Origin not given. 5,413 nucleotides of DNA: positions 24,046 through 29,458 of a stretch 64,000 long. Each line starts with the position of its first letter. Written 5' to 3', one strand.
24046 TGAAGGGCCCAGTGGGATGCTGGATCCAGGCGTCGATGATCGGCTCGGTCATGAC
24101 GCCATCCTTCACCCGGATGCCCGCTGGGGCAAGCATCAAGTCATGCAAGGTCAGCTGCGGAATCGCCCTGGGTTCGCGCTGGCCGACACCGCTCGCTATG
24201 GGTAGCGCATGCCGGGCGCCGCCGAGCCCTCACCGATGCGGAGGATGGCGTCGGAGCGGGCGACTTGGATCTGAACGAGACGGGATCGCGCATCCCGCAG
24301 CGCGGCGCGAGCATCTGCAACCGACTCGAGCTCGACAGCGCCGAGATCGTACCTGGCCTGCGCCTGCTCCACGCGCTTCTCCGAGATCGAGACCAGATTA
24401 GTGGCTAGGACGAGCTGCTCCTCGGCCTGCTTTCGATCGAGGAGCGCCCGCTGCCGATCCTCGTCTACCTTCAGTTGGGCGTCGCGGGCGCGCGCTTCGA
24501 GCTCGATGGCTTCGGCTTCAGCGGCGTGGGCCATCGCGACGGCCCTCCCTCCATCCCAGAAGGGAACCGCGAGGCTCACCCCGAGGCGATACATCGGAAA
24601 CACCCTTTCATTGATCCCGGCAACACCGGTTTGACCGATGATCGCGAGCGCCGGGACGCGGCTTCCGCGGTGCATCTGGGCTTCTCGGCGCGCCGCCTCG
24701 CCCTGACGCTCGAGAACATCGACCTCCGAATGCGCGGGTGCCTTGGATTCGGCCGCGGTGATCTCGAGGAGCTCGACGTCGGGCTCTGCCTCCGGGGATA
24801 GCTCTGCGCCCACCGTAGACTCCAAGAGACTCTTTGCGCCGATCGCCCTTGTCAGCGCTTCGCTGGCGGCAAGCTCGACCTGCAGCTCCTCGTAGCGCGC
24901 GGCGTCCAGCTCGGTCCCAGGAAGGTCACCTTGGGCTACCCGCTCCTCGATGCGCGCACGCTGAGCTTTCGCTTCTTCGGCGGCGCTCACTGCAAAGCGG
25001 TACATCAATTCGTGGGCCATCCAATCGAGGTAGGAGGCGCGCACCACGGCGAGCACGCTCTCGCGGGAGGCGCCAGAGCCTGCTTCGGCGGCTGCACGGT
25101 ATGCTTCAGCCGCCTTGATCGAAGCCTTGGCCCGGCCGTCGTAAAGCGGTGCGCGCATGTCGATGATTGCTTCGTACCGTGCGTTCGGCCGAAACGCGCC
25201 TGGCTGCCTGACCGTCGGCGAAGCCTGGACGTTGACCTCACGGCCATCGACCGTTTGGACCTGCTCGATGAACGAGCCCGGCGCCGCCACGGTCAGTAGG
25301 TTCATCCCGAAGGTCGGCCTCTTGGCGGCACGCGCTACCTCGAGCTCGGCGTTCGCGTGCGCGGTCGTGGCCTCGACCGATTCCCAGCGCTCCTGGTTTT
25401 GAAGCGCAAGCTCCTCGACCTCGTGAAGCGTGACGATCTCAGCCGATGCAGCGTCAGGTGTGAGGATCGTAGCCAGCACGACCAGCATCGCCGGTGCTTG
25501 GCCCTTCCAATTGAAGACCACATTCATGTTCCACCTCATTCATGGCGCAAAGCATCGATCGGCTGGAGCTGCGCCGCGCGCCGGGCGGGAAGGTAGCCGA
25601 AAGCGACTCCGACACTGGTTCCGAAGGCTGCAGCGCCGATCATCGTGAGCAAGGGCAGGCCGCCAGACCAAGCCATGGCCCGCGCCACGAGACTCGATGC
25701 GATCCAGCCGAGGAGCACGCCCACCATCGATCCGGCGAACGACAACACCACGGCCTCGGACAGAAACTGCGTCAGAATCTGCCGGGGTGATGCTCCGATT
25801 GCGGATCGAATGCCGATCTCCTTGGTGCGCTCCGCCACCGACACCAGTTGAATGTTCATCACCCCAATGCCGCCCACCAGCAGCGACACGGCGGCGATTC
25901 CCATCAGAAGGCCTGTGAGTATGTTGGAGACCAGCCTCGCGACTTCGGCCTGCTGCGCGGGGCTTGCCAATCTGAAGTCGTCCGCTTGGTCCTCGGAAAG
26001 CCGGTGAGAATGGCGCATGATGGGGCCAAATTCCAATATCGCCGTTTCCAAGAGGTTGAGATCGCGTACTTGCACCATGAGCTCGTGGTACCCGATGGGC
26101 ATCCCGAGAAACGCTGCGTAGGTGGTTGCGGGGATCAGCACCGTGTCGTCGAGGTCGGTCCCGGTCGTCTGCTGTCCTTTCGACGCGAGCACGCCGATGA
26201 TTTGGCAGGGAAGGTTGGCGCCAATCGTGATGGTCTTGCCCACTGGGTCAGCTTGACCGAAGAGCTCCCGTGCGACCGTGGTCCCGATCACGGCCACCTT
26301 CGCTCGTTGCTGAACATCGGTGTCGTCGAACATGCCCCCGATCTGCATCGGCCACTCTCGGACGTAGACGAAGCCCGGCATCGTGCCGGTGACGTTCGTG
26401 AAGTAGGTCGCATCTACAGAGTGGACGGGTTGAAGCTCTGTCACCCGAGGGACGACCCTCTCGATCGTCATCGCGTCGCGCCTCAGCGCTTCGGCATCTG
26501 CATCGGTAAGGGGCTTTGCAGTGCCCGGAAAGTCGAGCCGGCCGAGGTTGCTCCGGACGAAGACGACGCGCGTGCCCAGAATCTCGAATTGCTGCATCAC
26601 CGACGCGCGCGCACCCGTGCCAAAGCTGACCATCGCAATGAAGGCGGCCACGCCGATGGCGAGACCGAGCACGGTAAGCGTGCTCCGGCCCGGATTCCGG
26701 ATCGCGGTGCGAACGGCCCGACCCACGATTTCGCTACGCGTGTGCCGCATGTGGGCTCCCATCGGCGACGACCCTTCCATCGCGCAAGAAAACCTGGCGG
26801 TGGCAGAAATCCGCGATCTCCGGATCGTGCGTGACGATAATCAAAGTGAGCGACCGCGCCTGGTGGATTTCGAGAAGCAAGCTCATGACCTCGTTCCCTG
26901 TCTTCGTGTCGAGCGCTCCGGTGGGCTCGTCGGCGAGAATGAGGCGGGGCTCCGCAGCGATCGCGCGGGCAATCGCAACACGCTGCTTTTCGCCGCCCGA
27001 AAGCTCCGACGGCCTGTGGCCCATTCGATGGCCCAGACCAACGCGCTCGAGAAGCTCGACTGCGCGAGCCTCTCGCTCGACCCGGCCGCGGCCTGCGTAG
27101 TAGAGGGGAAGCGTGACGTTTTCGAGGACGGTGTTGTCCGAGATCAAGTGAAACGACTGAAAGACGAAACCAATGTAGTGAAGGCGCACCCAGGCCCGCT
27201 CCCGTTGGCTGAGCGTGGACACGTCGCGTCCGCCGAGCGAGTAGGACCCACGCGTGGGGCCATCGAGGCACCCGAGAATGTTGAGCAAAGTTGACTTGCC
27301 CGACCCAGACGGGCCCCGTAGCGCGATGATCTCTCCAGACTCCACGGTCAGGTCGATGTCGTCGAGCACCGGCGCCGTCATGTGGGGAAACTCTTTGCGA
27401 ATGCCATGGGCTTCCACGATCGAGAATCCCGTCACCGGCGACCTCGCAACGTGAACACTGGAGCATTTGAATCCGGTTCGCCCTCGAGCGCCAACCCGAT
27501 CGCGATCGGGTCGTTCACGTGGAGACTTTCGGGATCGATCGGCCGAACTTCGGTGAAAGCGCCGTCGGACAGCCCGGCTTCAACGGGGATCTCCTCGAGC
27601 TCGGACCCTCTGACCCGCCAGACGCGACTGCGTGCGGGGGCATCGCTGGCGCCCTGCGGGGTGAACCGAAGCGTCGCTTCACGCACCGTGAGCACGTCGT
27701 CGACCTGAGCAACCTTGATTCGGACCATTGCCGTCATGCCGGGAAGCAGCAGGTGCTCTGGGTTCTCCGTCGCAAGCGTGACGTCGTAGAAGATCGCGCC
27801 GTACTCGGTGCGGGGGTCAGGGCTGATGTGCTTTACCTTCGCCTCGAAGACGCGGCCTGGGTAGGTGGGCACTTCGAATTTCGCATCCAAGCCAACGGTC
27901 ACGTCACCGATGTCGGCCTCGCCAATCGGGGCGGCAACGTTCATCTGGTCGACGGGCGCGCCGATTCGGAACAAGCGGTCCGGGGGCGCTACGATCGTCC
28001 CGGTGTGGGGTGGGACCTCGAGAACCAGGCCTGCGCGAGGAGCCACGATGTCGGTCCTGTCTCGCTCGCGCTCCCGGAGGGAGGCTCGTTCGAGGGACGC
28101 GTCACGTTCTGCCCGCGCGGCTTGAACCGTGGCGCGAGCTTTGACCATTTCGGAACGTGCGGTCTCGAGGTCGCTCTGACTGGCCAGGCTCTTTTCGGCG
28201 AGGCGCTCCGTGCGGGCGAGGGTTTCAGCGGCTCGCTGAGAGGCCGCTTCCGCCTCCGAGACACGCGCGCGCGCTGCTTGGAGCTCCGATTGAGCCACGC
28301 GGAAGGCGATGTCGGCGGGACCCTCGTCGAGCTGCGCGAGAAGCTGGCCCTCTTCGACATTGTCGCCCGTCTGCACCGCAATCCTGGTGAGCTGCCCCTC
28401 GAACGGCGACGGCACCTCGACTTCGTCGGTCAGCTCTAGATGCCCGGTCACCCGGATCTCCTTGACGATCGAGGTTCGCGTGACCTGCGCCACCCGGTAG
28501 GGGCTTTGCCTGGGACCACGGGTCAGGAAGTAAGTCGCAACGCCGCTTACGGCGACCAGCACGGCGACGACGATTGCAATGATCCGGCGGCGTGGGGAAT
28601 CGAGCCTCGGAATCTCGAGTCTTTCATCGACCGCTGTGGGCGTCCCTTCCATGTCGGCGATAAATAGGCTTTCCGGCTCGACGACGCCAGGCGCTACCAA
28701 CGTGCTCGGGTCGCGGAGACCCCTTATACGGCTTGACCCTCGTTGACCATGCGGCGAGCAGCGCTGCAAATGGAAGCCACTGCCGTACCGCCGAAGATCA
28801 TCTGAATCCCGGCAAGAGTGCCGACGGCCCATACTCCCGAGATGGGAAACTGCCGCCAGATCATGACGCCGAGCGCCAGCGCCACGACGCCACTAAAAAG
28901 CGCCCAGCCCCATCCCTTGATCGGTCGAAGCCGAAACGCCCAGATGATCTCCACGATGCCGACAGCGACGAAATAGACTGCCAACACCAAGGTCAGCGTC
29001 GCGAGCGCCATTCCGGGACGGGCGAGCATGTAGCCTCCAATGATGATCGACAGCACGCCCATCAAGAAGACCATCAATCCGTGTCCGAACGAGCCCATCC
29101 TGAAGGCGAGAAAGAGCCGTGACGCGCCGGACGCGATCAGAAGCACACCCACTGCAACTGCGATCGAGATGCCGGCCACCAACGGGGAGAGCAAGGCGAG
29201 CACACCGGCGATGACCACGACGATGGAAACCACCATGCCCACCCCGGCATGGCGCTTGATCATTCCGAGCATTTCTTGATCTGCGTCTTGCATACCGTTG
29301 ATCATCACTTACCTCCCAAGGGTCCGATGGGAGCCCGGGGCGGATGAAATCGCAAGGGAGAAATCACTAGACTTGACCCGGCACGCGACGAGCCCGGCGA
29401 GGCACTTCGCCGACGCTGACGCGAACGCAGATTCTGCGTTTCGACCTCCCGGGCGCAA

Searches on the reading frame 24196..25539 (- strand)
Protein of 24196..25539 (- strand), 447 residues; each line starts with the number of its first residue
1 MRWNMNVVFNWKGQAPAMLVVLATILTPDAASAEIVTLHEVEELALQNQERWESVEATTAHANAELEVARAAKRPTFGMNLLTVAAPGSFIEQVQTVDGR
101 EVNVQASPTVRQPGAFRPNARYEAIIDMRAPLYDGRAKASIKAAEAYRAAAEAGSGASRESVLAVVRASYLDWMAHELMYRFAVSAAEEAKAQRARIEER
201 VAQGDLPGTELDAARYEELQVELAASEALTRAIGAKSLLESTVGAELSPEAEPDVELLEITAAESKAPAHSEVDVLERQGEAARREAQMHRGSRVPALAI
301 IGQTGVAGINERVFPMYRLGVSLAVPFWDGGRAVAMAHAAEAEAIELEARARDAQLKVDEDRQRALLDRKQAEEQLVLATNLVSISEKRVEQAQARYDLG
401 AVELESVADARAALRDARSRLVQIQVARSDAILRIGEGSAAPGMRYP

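Call 58: search_protein_families(library=pfam, proteins=[window:24196-25539:-], max_evalue=0.0001)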
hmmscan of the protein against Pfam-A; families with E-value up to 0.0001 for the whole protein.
window:24196-25539:- (447 aa): 1 family
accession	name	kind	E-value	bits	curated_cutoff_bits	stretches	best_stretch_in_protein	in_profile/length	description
PF02321.23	OEP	-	1.9e-30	106.5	22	2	270-434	12-181/187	Outer membrane efflux protein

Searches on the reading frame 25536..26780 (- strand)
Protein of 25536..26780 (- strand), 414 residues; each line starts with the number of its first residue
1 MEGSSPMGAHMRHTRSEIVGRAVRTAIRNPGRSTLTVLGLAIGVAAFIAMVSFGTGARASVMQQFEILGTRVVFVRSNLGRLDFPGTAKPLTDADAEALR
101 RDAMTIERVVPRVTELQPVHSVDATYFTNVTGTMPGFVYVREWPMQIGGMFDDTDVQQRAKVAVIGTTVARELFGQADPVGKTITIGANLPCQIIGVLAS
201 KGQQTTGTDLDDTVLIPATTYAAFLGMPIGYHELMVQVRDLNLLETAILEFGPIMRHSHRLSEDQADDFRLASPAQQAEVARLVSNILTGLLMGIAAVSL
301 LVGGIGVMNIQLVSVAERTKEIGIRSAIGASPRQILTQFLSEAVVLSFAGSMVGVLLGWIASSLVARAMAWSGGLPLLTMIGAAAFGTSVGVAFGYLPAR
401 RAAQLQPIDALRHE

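Call 58: search_protein_families(library=pfam, proteins=[window:25536-26780:-], max_evalue=0.0001)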
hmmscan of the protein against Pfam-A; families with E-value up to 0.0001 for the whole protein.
window:25536-26780:- (414 aa): 2 families
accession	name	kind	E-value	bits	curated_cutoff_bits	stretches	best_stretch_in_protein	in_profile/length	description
PF12704.14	MacB_PCD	-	2.6e-44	152.4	27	1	33-245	1-198/207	MacB-like periplasmic core domain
PF02687.27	FtsX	-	8e-20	71.5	25.5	1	295-407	3-120/120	FtsX-like permease C-terminal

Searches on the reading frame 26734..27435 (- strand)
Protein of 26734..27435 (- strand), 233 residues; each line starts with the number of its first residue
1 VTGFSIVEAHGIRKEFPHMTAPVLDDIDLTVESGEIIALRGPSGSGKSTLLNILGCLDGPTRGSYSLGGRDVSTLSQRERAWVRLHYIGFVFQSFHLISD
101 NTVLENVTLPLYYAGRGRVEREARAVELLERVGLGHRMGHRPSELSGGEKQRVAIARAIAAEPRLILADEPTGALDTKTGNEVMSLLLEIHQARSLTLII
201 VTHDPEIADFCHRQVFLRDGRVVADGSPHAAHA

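Call 58: search_protein_families(library=pfam, proteins=[window:26734-27435:-], max_evalue=0.0001)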
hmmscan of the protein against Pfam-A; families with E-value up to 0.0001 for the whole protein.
window:26734-27435:- (233 aa): 3 families
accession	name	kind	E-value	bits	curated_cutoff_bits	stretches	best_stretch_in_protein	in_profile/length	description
PF00005.33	ABC_tran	-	5.2e-33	115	25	1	24-172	1-136/137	ABC transporter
PF13304.12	AAA_21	-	2.8e-06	28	27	0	37-71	2-39/304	AAA domain, putative AbiEii toxin, Type IV TA system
PF02463.25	SMC_N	-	4.3e-05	23.5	40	0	35-213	25-207/220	RecF/RecN/SMC N terminal domain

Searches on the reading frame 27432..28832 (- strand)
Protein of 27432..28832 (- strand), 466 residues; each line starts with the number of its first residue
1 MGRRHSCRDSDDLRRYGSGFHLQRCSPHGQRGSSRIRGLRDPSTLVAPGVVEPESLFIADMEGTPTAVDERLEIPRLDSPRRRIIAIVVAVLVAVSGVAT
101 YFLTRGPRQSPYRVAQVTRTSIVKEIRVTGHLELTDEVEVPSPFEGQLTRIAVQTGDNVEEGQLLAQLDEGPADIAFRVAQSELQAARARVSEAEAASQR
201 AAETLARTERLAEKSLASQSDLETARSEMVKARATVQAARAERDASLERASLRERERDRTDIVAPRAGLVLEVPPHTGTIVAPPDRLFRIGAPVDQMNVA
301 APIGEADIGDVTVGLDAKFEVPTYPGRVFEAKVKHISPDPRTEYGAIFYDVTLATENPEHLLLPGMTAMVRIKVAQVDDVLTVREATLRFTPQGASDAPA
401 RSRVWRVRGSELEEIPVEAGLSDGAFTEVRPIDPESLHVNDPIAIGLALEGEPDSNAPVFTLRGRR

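Call 58: search_protein_families(library=pfam, proteins=[window:27432-28832:-], max_evalue=0.0001)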
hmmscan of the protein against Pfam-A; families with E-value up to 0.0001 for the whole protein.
window:27432-28832:- (466 aa): 4 families
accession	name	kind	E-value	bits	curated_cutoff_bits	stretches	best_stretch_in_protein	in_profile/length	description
PF16576.10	HlyD_D23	-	1.3e-19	70.8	30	1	123-368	3-214/214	Barrel-sandwich domain of CusB or HlyD membrane-fusion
PF13437.12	HlyD_3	-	1e-15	58.8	22.2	1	262-363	2-104/106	HlyD family secretion protein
PF13533.13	Biotin_lipoyl_2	-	3.2e-06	27.2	29.8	1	138-169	1-32/32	Biotin-lipoyl like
PF00364.28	Biotin_lipoyl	-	1.6e-05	25.1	22.1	0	137-168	42-73/73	Biotin-requiring enzyme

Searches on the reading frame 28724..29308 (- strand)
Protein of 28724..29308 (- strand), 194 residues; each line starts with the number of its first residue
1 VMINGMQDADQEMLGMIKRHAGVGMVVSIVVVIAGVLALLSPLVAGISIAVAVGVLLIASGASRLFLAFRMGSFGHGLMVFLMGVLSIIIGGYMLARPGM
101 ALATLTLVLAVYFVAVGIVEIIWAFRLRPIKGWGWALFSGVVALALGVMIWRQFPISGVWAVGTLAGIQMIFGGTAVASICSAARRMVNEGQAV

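Call 58: search_protein_families(library=pfam, proteins=[window:28724-29308:-], max_evalue=0.0001)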
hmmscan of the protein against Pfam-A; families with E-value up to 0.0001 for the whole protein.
window:28724-29308:- (194 aa): 1 family
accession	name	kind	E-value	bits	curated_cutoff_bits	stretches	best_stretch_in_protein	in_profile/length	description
PF03729.18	DUF308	-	2.9e-19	69.5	25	2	82-150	1-71/73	Short repeat of unknown function (DUF308)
